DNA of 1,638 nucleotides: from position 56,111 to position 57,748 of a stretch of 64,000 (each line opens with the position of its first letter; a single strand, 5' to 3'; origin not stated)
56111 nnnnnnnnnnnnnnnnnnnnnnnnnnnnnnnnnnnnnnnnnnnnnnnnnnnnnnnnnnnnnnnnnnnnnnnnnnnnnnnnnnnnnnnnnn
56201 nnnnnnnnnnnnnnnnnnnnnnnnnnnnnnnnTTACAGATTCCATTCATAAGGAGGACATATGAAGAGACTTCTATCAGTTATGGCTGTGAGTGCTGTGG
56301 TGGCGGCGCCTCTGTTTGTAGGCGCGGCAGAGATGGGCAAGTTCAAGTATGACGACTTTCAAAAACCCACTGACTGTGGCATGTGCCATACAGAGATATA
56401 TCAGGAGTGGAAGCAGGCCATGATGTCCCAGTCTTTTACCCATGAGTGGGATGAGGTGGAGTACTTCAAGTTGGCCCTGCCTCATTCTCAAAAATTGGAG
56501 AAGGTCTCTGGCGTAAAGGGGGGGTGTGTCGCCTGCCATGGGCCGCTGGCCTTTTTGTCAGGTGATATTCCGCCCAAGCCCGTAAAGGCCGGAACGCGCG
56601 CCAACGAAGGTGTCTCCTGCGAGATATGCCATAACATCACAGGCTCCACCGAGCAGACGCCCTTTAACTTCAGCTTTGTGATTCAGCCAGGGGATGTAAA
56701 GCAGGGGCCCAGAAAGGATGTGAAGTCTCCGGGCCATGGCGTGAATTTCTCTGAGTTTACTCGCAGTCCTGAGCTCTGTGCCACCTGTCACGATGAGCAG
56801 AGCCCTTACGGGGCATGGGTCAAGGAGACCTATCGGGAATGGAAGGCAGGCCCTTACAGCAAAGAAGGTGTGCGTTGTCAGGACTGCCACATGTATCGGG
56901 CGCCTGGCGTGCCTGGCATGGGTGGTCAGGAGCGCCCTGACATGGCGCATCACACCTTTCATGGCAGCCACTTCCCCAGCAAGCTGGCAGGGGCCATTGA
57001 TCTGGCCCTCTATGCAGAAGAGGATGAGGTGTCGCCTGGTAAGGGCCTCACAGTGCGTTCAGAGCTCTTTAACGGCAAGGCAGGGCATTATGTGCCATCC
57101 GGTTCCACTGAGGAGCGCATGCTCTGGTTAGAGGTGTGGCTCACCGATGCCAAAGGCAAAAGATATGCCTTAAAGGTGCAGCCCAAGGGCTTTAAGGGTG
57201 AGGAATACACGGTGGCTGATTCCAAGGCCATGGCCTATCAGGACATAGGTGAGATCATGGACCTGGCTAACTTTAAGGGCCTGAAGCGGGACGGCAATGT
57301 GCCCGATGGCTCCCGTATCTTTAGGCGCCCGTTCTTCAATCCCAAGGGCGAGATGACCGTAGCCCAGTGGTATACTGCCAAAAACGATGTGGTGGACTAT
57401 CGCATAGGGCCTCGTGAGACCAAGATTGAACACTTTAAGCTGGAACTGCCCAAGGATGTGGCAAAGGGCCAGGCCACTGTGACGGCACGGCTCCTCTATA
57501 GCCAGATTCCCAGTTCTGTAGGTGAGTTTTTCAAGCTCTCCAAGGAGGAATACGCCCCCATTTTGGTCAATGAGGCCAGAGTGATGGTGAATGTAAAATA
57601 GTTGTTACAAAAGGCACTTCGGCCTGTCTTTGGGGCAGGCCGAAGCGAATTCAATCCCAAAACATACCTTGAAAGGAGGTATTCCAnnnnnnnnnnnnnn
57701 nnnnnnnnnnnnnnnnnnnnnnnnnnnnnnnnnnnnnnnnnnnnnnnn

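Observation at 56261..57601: Periplasmic pentahaem cytochrome embedded between cytoplasmic peroxiredoxin and superoxide reductase genes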

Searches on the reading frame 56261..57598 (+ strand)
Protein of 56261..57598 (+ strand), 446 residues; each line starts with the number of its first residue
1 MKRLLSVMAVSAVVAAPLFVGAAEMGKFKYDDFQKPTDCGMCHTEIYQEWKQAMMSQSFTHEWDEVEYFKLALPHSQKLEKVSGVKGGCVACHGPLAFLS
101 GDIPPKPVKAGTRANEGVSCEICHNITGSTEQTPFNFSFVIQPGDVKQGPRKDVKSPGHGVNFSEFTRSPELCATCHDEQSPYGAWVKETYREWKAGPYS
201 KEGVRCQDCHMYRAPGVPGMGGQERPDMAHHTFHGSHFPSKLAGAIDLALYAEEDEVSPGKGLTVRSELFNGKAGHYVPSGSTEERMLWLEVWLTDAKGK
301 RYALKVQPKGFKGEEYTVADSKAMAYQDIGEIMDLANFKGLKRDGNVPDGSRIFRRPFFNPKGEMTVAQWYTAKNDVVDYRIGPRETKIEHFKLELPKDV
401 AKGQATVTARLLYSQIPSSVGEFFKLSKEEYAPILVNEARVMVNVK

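Call 9: search_protein_families(library=pfam, proteins=[window:56261-57598:+], max_evalue=0.01)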
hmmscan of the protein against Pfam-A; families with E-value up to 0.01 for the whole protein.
window:56261-57598:+ (446 aa): 8 families
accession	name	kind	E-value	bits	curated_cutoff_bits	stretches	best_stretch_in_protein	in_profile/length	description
PF22113.1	Mtrc-MtrF_II-IV_dom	-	6.5e-09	36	30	1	88-212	8-129/176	Outer membrane cytochrome MtrC/MtrF-like, domains II/IV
PF14537.11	Cytochrom_c3_2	-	1.8e-08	35.2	25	1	37-126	7-66/79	Cytochrome c3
PF14522.11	Cytochrome_C7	-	3.9e-08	33.5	24.8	2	35-125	12-67/67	Cytochrome c7 and related cytochrome c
PF13435.11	Cytochrome_C554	-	1.7e-07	32.5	20.8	1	39-124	2-83/84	Cytochrome c554 and c-prime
PF09699.15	Paired_CXXCH_1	-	4.6e-06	26.7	20.6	0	167-180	26-39/41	Doubled CXXCH motif (Paired_CXXCH_1)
PF00130.28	C1_1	-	2.8e-05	24.3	26.5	0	163-212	3-37/53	Phorbol esters/diacylglycerol binding domain (C1 domain)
PF03264.19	Cytochrom_NNT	-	0.0018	18.5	24.1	0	165-212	31-74/174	NapC/NirT cytochrome c family, N-terminal region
PF02085.21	Cytochrom_CIII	-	0.0074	17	22.9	0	168-212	44-84/101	Class III cytochrome C family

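Call 10: search_protein_families(library=ncbifam, proteins=[window:56261-57598:+], max_evalue=0.01)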
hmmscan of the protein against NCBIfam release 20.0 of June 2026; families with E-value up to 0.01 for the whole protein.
window:56261-57598:+ (446 aa): 5 families
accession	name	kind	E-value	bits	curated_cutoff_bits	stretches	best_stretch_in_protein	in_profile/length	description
NF040886.1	cyt_C_like_Sec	equivalog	4.4e-16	58.5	250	2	118-326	155-357/423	multiheme c-type cytochrome (seleno)protein ExtKL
TIGR03507.1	decahem_SO1788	subfamily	1.4e-06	27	209.3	1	88-140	491-533/672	OmcA/MtrC family decaheme c-type cytochrome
TIGR03153.1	cytochr_NrfH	equivalog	2.8e-06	27.4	134.2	1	164-212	22-61/138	cytochrome c nitrite reductase small subunit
TIGR03508.1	decahem_SO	subfamily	0.00072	19.1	192.2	0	116-220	33-111/258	DmsE family decaheme c-type cytochrome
TIGR04257.1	nanowire_3heme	domain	0.0025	17.9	40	0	74-126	16-60/75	c(7)-type cytochrome triheme domain-containing protein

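Call 12: find_homologous_proteins(query=window:56261-57598:+)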
Query window:56261-57598:+ (446 aa): 1902 proteins with E <= 0.001 among 5676 candidates; the best 120 are listed.
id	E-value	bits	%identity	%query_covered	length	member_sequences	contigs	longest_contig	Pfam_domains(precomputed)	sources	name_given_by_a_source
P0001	0.0e+0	1041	99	100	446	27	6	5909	PF09699.16,PF14537.12,PF13435.12,PF14522.12,PF22113.2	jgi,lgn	-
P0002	3.3e-252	855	81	98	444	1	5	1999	PF09699.16,PF14537.12,PF13435.12,PF14522.12,PF22113.2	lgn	-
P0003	4.1e-232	789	74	100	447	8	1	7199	PF09699.16,PF14537.12,PF13435.12,PF14522.12,PF22113.2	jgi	-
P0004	1.0e-229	781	73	99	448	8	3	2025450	PF09699.16,PF14537.12,PF13435.12,PF14522.12,PF22113.2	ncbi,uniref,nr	ncbi:MAG: multiheme c-type cytochrome [Dissulfurimicrobium sp.]|uniref:multiheme c-type cytochrome n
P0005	1.6e-225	767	72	98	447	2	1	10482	PF09699.16,PF14537.12,PF13435.12,PF03264.20,PF00130.29,PF14522.12,PF22113.2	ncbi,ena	-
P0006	3.9e-223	759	69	100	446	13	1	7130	PF09699.16,PF14537.12,PF13435.12,PF14522.12,PF22113.2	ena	-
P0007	7.7e-223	758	71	98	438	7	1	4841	PF14537.12,PF13435.12,PF14522.12,PF22113.2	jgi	-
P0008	9.3e-223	758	69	100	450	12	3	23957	PF09699.16,PF14537.12,PF13435.12,PF14522.12,PF22113.2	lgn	-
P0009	1.7e-222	757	71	97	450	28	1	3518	PF14537.12,PF14522.12,PF22113.2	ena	-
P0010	2.8e-222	756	69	100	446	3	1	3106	PF09699.16,PF14537.12,PF13435.12,PF14522.12,PF22113.2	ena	-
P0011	6.0e-222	755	70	99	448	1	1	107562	PF14537.12,PF13435.12,PF00130.29,PF14522.12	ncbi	ncbi:multiheme c-type cytochrome [Thermosulfuriphilus sp.]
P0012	6.2e-222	755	70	100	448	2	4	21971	PF14537.12,PF13435.12,PF14522.12,PF22113.2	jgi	jgi:hypothetical protein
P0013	1.1e-221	755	70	99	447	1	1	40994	PF09699.16,PF14537.12,PF13435.12,PF14522.12,PF22113.2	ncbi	-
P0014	4.1e-221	753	68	100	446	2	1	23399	PF09699.16,PF14537.12,PF13435.12,PF14522.12,PF22113.2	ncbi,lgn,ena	-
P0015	1.4e-220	751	69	100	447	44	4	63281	PF09699.16,PF14537.12,PF13435.12,PF14522.12,PF22113.2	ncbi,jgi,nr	ncbi:MAG: hypothetical protein JRJ43_09185 [Deltaproteobacteria bacterium]|nr:hypothetical protein [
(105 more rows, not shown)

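Call 15: find_related_loci(query=A1, collection=genome_contigs, flank=10000)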
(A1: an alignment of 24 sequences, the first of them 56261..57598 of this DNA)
Query A1 (446 aa) in genome_contigs; peptide patterns used: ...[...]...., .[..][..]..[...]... (x = any residue, [..] = any of these).
246 stretches matched a pattern; 173 encode a relative of the query (tblastn E <= 1e-3); the best 80 are kept; 80 distinct loci.
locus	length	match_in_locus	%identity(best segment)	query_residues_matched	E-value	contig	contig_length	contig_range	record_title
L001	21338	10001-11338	87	1-446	0e+0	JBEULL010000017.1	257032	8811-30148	MAG: Dissulfuribacterales bacterium isolate KC_016 contig17, whole genome shotgun sequence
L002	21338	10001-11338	90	1-446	0e+0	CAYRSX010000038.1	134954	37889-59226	MAG TPA_asm: uncultured Desulfobulbaceae bacterium isolate binchicken_co23_241 genome assembly, contig: k141_116709, who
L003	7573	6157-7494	69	1-446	0e+0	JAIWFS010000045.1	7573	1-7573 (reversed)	MAG: archaeon isolate JL_RS_05_5 NODE_3532_length_7573_cov_0.878910, whole genome shotgun sequence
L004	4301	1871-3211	71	1-446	0e+0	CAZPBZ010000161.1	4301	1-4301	MAG TPA_asm: uncultured Thermodesulfobacteriaceae bacterium isolate binchicken_co94_413 genome assembly, contig: NODE_32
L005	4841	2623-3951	70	3-446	0e+0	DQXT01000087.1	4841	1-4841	MAG TPA_asm: Deltaproteobacteria bacterium isolate HyVt-14 Ga0136651_10011565, whole genome shotgun sequence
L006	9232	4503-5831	70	3-446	0e+0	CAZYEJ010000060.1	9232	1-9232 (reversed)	MAG TPA_asm: uncultured Thermodesulfobacteriaceae bacterium isolate SRP191223_co2_305 genome assembly, contig: NODE_6816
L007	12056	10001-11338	69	1-446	0e+0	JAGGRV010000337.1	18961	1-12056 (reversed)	MAG: Deltaproteobacteria bacterium isolate AUK005 PB_MANV_005_c_000000000088, whole genome shotgun sequence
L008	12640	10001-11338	69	1-446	0e+0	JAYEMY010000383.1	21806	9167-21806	MAG: Thermodesulfobacteriota bacterium isolate MAG069 MAG069_383, whole genome shotgun sequence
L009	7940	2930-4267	67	1-446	0e+0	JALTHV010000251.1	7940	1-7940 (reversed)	MAG: Deltaproteobacteria bacterium isolate S016_metabat2_scaf2bin.123 S016_NODE_4770_length_7940_cov_48.760399, whole ge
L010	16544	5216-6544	70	1-446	0e+0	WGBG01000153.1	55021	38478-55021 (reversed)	MAG: Deltaproteobacteria bacterium isolate S144_17 k151_465227, whole genome shotgun sequence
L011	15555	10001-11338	68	1-446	0e+0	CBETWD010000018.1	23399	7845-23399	MAG TPA_asm: uncultured bacterium isolate SRR15668623_binner23_Refined_26 genome assembly, contig: ERZ26872896.430, whol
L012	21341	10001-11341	68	1-446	0e+0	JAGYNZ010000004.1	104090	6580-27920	MAG: Deltaproteobacteria bacterium isolate M55B156 4, whole genome shotgun sequence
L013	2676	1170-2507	68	1-446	0e+0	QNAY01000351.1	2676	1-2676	MAG: Thermodesulfobacteriota bacterium isolate B4_G9 B4_Guay9_scaffold_100252, whole genome shotgun sequence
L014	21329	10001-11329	70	1-446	0e+0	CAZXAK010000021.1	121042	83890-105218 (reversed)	MAG TPA_asm: uncultured Desulfobacterales bacterium isolate binchicken_co219_184 genome assembly, contig: k141_748265, w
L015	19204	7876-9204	69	1-446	0e+0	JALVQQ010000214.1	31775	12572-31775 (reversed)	MAG: Deltaproteobacteria bacterium isolate A3_metabat2_scaf2bin.059 A3_NODE_415_length_31775_cov_2.237519, whole genome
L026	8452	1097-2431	68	3-446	0e+0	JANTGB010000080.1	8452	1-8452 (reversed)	MAG: Desulfobulbaceae bacterium isolate bin10037 c_000000009743, whole genome shotgun sequence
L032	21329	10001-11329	68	7-446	0e+0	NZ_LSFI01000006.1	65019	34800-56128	Thermodesulfatator autotrophicus strain S606 contig6, whole genome shotgun sequence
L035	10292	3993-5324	66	1-444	0e+0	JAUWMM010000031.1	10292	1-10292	MAG: Desulfobacterales bacterium isolate CSMAG_2398 CSMAG_2398_k141_223482_length_10292_cov_6.0604, whole genome shotgun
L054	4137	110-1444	64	1-445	0e+0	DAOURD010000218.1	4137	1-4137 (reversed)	MAG TPA_asm: Desulfobacterales bacterium isolate CSMAG_143 CSMAG_143_k141_152630_length_4137_cov_24.5928, whole genome s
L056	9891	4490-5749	67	22-446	0e+0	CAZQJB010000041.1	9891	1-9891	MAG TPA_asm: uncultured Aquificales bacterium isolate SRP163575_co1_413 genome assembly, contig: NODE_15089_length_9891_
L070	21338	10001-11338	67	1-446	0e+0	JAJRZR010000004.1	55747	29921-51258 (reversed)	MAG: Deltaproteobacteria bacterium isolate Dive96_bin4.212 k141_269053, whole genome shotgun sequence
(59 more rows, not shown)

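Call 19: search_protein_representatives(protein=window:56261-57598:+)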
Query: 446 residues. Proteins with E-value up to 0.001 (for the whole library): 2634; up to 1e-10: 1035; up to 1e-30: 138. The best 150 are listed.
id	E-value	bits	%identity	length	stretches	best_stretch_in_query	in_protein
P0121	2.7e-153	527.3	52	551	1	25-444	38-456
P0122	8.0e-126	436.8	47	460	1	25-443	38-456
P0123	1.9e-119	415.8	75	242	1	14-233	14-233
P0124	1.3e-100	353.7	42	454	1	24-441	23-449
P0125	2.5e-93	329.7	48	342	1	105-438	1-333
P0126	2.1e-92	326.6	52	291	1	14-279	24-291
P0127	2.4e-90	319.8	52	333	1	3-266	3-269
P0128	4.3e-88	312.4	59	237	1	211-446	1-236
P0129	7.3e-80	285.3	68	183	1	265-444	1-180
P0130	1.3e-67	244.9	48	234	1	4-214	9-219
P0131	1.5e-67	244.7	37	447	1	22-439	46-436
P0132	5.0e-67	243.0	33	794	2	28-285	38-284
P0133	2.3e-63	230.9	34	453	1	30-437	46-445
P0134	4.8e-59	216.7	32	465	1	28-437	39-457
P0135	1.8e-56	208.2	42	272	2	6-191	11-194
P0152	2.6e-43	164.8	34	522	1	6-294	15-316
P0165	3.4e-41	157.8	38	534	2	27-300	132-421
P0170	1.8e-40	155.5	31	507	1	30-415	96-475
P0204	3.2e-35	138.2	32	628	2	29-300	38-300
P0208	1.2e-34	136.2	31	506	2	110-420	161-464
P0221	2.0e-33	132.2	33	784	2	17-311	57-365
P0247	2.7e-31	125.2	35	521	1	1-300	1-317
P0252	4.5e-31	124.5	34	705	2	30-219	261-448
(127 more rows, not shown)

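Call 31: search_solved_structures(query=window:56261-57598:+, max_evalue=0.01, show_alignments=2)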
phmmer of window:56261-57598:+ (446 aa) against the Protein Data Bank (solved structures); distinct sequences matched with E-value up to 0.01: 1.
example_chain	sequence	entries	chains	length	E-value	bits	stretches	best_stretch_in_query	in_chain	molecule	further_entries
5ze8_A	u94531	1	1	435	1.5e-09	40.3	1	38-126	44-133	cytochrome c552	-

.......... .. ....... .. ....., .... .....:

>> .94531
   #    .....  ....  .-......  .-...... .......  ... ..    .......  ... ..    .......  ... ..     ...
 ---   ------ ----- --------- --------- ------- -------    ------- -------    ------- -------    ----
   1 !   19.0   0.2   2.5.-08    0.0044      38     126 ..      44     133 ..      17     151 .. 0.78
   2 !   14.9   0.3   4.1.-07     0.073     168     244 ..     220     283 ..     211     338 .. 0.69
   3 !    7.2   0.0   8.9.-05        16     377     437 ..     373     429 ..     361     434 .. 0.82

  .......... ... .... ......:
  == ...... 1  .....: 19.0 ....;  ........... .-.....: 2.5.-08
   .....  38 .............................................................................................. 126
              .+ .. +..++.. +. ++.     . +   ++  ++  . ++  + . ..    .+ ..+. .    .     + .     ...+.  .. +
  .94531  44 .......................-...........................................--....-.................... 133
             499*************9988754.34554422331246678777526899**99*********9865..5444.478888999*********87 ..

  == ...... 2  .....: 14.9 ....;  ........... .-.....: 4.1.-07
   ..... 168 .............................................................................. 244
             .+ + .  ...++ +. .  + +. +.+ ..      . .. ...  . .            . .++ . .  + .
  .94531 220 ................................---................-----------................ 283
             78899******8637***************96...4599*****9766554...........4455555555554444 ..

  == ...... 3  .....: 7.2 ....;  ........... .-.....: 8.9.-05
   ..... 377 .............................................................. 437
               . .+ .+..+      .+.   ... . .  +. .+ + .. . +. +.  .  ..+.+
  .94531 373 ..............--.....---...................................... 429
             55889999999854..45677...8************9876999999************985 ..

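Call 33: predict_structure(alignment_id=A2)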
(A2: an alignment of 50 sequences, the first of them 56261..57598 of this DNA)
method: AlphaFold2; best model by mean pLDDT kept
length: 446 residues; sequences in the alignment: 50
mean_pLDDT: 93.5   pTM: 0.89
mean pLDDT of the five models: 93.5, 93.1, 92.7, 91.4, 90.3
residues with pLDDT >= 90: 391; 70-90: 34; 50-70: 14; < 50: 7
segments of 3 or more residues with pLDDT < 50: 15-21
pLDDT, mean of each block of 10 residues (from residue 1): 66 48 85 96 94 94 96 98 95 96 96 96 95 92 95 91 95 94 95 96 93 90 91 86 95 95 98 95 91 98 98 98 98 97 98 98 97 97 98 97 98 97 96 97 97
secondary structure, 60 per line:
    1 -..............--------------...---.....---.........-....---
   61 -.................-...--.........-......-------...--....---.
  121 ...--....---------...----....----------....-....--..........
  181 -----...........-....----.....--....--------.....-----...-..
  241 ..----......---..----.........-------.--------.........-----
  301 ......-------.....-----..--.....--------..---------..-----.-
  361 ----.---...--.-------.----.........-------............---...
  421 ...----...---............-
elements in order: H2-15 H36-40 H44-52 H54-57 H62-78 H85-93 H95-100 H113-116 H120-123 E126-129 E139-141 E146-149 E160-163 H165-168 H171-177 E178-180 E186-189 H190-196 H198-201 H206-210 E213-216 E225-229 H239-242 E247-252 E262-270 E287-295 E301-306 H314-317 H328-332 E387-395 E403-414 H418-423 E434-445

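Call 35: fold_search(model_id=the predicted structure, library=pdb)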
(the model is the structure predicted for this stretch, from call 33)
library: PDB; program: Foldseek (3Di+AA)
matches with E <= 10: 1772; with E <= 0.001: 116
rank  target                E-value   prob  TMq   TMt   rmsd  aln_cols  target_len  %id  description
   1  5ze8                  1.5e-19  1.00  0.62  0.71   6.5       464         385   20  Crystal structure of a penta-heme cytochrome c552 from Thermochromatium tepidum (released 2018-04-25)
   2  7fe5_A                7.0e-06  1.00  0.19  0.39  11.0       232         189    9  AvmM Catalyzes Macrocyclization in Alchivemycin A Biosynthesis (released 2021-09-01)
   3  7fe0_A                1.1e-05  1.00  0.18  0.39  12.3       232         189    9  AvmM Catalyzes Macrocyclization in Alchivemycin A Biosynthesis (released 2021-09-01)
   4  8k2j                  1.5e-05  1.00  0.18  0.16  13.6       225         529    9  Crystal structure of Group 3 Oligosaccharide/Monosaccharide-releasing beta-N-acetylgalactosaminidase NgaDssm, apo form (released 2024-04-24)
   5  8k2f                  1.6e-05  0.98  0.15  0.13  16.8       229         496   10  Crystal structure of Group 1 oligosaccharide-releasing beta-N-acetylgalactosaminidase NgaCa from Cohnella abietis, apo 1 (released 2024-04-24)
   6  8k2i_B                2.1e-05  1.00  0.21  0.17   8.9       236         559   10  Crystal structure of Group 2 Oligosaccharide/Monosaccharide-releasing beta-N-acetylhexosaminidase NgaAt from Arabidops (released 2024-04-24)
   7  8k2h_A                2.1e-05  1.00  0.20  0.16   9.1       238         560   11  Crystal structure of Group 2Oligosaccharide/Monosaccharide-releasing beta-N-acetylhexosaminidase NgaAt from Arabidopsi (released 2024-04-24)
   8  8k2g_A                2.1e-05  1.00  0.16  0.14  17.1       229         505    9  Crystal structure of Group 1 Oligosaccharide-releasing beta-N-acetylgalactosaminidase NgaCa from Cohnella abietis, apo (released 2024-04-24)
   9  5cl2_B                2.2e-05  1.00  0.18  0.31  11.4       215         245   10  Crystal structure of Spo0M, sporulation control protein, from Bacillus subtilis. (released 2015-12-16)
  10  9lql_D                2.8e-05  1.00  0.16  0.11   9.0       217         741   10  Structure of STG-hydrolyzing beta-glucosidase 1 (PSTG1) complexed with heptyl 1-thio-beta-D-glucopyranoside (released 2026-02-04)
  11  8k2h_B                3.6e-05  1.00  0.21  0.17   9.1       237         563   11  Crystal structure of Group 2Oligosaccharide/Monosaccharide-releasing beta-N-acetylhexosaminidase NgaAt from Arabidopsi (released 2024-04-24)
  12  9lql_A                3.8e-05  1.00  0.16  0.11   8.9       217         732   10  Structure of STG-hydrolyzing beta-glucosidase 1 (PSTG1) complexed with heptyl 1-thio-beta-D-glucopyranoside (released 2026-02-04)
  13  8beg_B                4.1e-05  1.00  0.19  0.14  10.6       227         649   10  Structure of Ig-like domains from PrgB (released 2022-11-30)
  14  9n9j_5                4.9e-05  1.00  0.17  0.47  13.4       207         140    6  Structure of a GRP94 folding intermediate engaged with a CCDC134- and FKBP11-bound secretory translocon (released 2025-11-19)
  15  8xez_A                4.9e-05  1.00  0.18  0.09  10.7       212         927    8  Cryo-EM structure of integrin ITGAV/ITGB3 complex, conformation 5 (released 2024-12-18)
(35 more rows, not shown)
